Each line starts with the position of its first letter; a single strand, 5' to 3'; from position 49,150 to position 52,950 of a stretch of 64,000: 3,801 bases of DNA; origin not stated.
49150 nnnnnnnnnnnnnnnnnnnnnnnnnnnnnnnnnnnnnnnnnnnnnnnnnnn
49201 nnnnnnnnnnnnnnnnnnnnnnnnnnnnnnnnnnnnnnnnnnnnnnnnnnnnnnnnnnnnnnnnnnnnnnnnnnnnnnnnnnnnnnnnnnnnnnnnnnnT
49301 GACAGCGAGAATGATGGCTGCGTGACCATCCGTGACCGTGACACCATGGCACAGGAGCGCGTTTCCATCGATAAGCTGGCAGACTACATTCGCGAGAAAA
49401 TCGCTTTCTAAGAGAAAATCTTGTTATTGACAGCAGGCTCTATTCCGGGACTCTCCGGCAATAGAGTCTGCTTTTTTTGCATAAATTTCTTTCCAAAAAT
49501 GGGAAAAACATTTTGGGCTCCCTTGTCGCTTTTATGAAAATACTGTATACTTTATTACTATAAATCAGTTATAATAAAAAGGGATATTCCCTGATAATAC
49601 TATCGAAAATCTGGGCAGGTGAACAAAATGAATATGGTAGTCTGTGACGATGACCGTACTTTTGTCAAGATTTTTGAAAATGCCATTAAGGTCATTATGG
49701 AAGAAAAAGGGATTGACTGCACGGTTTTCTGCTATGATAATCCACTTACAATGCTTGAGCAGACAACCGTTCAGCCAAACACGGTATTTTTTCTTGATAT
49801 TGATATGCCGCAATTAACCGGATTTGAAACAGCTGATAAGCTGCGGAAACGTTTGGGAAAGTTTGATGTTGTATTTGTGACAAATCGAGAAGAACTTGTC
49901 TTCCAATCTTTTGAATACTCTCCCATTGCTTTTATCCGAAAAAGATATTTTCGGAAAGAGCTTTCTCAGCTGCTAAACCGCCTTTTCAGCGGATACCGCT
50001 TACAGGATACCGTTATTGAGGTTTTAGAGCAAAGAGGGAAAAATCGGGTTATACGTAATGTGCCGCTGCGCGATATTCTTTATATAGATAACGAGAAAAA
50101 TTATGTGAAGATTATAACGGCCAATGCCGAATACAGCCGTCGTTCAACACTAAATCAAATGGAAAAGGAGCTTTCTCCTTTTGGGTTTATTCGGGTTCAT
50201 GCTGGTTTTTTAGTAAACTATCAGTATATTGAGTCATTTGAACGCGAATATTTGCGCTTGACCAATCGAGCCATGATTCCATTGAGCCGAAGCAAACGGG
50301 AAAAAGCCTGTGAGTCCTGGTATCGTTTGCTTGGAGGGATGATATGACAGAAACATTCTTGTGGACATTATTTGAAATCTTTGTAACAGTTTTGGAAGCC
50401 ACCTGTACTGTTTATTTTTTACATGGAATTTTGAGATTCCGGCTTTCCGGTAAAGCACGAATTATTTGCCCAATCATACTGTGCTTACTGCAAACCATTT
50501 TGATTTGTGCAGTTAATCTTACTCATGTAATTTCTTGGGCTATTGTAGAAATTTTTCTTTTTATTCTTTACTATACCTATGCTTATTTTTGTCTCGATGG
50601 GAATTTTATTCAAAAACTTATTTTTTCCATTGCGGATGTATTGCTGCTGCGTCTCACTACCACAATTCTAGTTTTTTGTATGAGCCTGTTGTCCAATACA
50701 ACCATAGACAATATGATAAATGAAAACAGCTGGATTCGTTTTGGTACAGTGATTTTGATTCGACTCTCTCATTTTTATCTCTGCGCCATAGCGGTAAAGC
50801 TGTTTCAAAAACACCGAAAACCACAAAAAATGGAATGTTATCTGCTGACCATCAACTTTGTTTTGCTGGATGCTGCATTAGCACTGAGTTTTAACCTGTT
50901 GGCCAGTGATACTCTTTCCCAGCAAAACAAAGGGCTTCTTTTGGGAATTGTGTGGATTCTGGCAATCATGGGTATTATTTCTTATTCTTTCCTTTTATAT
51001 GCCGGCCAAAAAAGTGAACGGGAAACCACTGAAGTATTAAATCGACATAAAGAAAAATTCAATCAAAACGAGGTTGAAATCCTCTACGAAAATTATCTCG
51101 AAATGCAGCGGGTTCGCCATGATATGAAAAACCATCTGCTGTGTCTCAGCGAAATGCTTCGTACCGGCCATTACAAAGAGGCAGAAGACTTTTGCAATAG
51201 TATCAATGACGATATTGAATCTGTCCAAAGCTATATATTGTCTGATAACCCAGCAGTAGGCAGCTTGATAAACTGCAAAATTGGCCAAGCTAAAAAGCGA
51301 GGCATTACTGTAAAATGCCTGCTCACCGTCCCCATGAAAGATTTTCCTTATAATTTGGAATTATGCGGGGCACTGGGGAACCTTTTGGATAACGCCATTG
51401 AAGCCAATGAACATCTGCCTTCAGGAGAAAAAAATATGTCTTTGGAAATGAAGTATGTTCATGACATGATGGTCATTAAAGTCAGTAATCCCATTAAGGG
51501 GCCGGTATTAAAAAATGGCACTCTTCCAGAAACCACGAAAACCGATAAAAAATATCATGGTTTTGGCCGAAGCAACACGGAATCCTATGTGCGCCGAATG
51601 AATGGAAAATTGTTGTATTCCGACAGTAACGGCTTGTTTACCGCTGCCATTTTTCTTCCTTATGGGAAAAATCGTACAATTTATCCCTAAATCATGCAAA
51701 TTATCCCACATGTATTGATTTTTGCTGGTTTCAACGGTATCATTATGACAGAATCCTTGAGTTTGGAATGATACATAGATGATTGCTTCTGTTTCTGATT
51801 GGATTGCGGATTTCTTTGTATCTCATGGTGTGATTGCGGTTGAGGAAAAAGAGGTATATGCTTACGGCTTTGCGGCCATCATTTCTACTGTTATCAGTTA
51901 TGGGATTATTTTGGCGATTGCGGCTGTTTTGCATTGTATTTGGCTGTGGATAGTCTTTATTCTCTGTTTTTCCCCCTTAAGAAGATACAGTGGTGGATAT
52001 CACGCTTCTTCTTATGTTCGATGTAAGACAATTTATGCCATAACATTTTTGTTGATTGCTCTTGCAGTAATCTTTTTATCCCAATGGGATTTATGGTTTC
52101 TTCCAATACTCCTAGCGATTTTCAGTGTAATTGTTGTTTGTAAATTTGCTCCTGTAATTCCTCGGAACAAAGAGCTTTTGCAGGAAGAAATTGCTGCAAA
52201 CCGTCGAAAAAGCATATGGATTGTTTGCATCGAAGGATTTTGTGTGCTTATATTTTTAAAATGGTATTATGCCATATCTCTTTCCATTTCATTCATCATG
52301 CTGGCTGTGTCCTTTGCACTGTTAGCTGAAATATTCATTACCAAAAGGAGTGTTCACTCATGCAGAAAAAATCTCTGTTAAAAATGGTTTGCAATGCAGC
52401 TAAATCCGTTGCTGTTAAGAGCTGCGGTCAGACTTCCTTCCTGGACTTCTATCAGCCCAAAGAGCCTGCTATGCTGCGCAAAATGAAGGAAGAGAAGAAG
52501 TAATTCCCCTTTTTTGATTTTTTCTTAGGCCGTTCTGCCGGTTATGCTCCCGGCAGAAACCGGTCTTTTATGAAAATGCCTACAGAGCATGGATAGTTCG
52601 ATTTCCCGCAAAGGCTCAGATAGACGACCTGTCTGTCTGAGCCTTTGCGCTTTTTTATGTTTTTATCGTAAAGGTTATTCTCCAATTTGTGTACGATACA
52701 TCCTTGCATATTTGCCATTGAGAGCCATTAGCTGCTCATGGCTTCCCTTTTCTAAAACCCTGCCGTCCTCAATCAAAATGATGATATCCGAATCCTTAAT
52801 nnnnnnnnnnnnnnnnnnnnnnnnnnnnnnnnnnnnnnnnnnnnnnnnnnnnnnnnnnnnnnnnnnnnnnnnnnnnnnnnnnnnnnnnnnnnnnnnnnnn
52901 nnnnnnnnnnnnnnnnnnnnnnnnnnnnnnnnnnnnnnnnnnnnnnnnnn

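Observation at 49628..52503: Complete agr-type quorum-sensing locus in agrA-agrC-agrB-agrD order, including an unannotated 47-aa AgrD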

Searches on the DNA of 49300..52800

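Call 52: search_rna_families(source=window, start=49300, end=52800, threshold=evalue, max_evalue=1)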
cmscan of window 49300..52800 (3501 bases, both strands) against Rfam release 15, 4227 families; matches with E-value up to 1: 1.
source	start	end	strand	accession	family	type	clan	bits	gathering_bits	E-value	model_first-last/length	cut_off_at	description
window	52210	52302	-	RF02306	TtnuCD32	Gene; snRNA; snoRNA; CD-box;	-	21.1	100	0.85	1-98/98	no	Tetrahymena snoRNA TtnuCD32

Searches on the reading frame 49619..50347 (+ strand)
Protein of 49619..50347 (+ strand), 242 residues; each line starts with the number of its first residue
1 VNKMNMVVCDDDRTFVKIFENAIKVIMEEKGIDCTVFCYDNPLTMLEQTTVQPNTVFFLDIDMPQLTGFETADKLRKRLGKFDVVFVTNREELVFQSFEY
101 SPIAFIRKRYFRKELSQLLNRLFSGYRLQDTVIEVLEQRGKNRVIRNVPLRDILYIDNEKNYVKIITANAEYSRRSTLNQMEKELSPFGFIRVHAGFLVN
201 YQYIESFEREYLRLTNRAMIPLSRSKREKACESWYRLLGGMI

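Call 3: search_protein_families(library=pfam, proteins=[window:49619-50347:+], max_evalue=1)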
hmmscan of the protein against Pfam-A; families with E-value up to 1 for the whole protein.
window:49619-50347:+ (242 aa): 5 families
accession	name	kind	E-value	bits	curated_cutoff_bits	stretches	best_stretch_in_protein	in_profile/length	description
PF04397.21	LytTR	-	7.2e-20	71.5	22.6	1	145-228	3-91/98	LytTr DNA-binding domain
PF00072.30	Response_reg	-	1.6e-10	41.6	30.2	1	7-119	2-110/111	Response regulator receiver domain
PF01973.23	MptE-like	-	0.097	12.9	34.6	1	31-144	48-159/171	6-hydroxymethylpterin diphosphokinase MptE-like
PF08634.16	Pet127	-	0.1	12.4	25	0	75-118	212-257/274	Mitochondrial protein Pet127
PF18766.7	SWI2_SNF2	-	0.21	11.7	26.7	1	67-153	34-111/221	SWI2/SNF2 ATPase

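Call 4: search_protein_families(library=ncbifam, proteins=[window:49619-50347:+], max_evalue=1)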
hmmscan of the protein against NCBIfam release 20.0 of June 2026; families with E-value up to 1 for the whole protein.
window:49619-50347:+ (242 aa): 37 families (the best 25 are shown)
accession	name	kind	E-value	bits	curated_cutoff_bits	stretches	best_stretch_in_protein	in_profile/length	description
NF008677.0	PRK11697.1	equivalog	8.6e-15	54.7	246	1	4-208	2-204/238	two-component system response regulator BtsR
NF010684.1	PRK14084.1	equivalog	2.9e-14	53.4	375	2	148-210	161-223/254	response regulator transcription factor LytR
NF046049.1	quorum_RR_AgrA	equivalog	1.5e-09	37.7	400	1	4-208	1-214/238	quorum-sensing response regulator AgrA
NF040749.1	tetrathio_RR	equivalog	1.9e-06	27.7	290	1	21-119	13-111/191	tetrathionate respiration response regulator TtrR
NF008296.0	PRK11083.1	equivalog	4.1e-06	26.4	273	1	21-94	17-87/228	two-component system response regulator CreB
NF008176.1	PRK10923.1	equivalog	5.3e-06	25.3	620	1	1-135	1-131/469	nitrogen regulation protein NR(I)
NF052313.1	T9SS_RR_PorX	equivalog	2.4e-05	23.3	300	1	25-92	18-83/513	T9SS response regulator signal transducer PorX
NF006900.1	PRK09390.1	equivalog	3.4e-05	23.5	255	1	3-120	4-117/203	response regulator FixJ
NF053854.1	RespRegPhoBBctds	equivalog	0.00019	20.9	270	1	7-115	2-107/225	two-component system response regulator PhoB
TIGR01818.1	ntrC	equivalog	0.00019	20.4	558.6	1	7-123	2-114/463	nitrogen regulation protein NR(I)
NF051850.1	RespRegRprY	equivalog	0.00029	20.3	370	1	2-118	3-115/234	response regulator transcription factor RprY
NF001965.0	PRK00742.1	subfamily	0.00037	19.8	293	1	2-110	2-109/357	chemotaxis-specific protein-glutamate methyltransferase CheB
NF012023.0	PRK15479.1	equivalog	0.00043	19.9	337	1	48-93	39-84/224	transcriptional regulator TctD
NF040689.1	MtrAB_MtrA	equivalog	0.00063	19.1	300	1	7-114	2-104/219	MtrAB system response regulator MtrA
NF052445.1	RespRegMctR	equivalog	0.0008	18.9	300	1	44-124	38-120/205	two-component system response regulator MctR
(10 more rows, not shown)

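Call 38: search_solved_structures(query=window:49628-50347:+, max_evalue=0.01, show_alignments=1)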
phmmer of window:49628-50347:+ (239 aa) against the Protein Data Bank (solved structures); distinct sequences matched with E-value up to 0.01: 6.
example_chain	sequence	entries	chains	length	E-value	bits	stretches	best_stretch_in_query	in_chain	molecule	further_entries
4cbv_A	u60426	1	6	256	5.9e-07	32.8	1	49-225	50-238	COME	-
6m8o_A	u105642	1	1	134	2.8e-05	27.3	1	23-121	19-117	DNA-binding response regulator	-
2qv0_A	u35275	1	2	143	6.4e-05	26.1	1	35-130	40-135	Protein mrkE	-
1a04_A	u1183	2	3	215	0.0001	25.4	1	48-164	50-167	NITRATE/NITRITE RESPONSE REGULATOR PROTEIN NARL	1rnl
3b2n_A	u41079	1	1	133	0.00091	22.3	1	37-123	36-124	Uncharacterized protein Q99UF4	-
9xzo_A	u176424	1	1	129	0.0054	19.8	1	15-120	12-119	De novo protein M1X0B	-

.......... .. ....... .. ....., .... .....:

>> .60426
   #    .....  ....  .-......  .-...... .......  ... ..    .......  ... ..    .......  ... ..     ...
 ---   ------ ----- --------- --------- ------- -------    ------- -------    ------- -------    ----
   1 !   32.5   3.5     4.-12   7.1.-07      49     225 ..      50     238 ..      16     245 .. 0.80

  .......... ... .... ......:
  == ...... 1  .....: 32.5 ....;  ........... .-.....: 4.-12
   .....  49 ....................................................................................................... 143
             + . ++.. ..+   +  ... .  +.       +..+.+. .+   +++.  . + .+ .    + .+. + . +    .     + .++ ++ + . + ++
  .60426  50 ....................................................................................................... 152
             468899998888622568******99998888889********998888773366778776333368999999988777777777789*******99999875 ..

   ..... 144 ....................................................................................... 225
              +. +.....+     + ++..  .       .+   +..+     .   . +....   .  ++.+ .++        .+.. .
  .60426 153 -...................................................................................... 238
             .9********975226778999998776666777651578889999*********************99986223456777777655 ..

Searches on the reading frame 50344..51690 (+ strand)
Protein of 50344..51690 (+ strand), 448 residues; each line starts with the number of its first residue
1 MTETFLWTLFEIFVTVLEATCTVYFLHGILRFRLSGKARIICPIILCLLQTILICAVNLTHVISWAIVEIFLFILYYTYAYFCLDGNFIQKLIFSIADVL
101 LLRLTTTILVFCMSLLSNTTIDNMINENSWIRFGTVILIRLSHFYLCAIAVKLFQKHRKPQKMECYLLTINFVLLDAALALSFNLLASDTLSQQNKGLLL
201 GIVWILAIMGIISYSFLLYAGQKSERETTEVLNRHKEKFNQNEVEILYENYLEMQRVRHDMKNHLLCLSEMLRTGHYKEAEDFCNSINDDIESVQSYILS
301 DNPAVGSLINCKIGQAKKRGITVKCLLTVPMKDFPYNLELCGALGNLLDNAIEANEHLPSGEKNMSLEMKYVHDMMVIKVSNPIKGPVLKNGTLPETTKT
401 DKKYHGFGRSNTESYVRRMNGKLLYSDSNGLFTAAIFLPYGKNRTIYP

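Call 3: search_protein_families(library=pfam, proteins=[window:50344-51690:+], max_evalue=1)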
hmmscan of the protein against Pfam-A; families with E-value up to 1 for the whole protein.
window:50344-51690:+ (448 aa): 3 families
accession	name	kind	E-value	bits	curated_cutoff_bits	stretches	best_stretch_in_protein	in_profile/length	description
PF14501.12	HATPase_c_5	-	1.6e-16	60.5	22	1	338-439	4-102/102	GHKL domain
PF02518.31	HATPase_c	-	0.0013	19.6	26.4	1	342-431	8-100/111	Histidine kinase-, DNA gyrase B-, and HSP90-like ATPase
PF14689.11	SPOB_a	-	0.011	15.7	28.1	1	253-295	15-57/62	Sensor_kinase_SpoOB-type, alpha-helical domain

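Call 4: search_protein_families(library=ncbifam, proteins=[window:50344-51690:+], max_evalue=1)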
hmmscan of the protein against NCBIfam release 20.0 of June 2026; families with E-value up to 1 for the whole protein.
window:50344-51690:+ (448 aa): 3 families
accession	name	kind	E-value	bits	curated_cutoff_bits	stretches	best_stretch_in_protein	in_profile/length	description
NF008298.1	PRK11086.1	subfamily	1e-11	44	520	1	250-443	328-528/529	DcuS/MalK family sensor histidine kinase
NF011627.0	PRK15053.1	equivalog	4.2e-08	32.2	656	1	251-442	338-541/552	sensor histidine kinase DpiB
NF038334.1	malate_HK_MalK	exception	2.2e-05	23.3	800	1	247-442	328-527/533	malate sensor histidine kinase MalK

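Call 37: search_solved_structures(query=window:50344-51690:+, max_evalue=0.01, show_alignments=1)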
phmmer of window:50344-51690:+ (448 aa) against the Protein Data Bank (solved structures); distinct sequences matched with E-value up to 0.01: 1.
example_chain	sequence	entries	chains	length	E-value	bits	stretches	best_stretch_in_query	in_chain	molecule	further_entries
6e52_A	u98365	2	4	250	0.00025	23.7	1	233-358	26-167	Staphylococcus aureus AgrC histidine kinase module fused to Saccharomyces cerevisiae GCN4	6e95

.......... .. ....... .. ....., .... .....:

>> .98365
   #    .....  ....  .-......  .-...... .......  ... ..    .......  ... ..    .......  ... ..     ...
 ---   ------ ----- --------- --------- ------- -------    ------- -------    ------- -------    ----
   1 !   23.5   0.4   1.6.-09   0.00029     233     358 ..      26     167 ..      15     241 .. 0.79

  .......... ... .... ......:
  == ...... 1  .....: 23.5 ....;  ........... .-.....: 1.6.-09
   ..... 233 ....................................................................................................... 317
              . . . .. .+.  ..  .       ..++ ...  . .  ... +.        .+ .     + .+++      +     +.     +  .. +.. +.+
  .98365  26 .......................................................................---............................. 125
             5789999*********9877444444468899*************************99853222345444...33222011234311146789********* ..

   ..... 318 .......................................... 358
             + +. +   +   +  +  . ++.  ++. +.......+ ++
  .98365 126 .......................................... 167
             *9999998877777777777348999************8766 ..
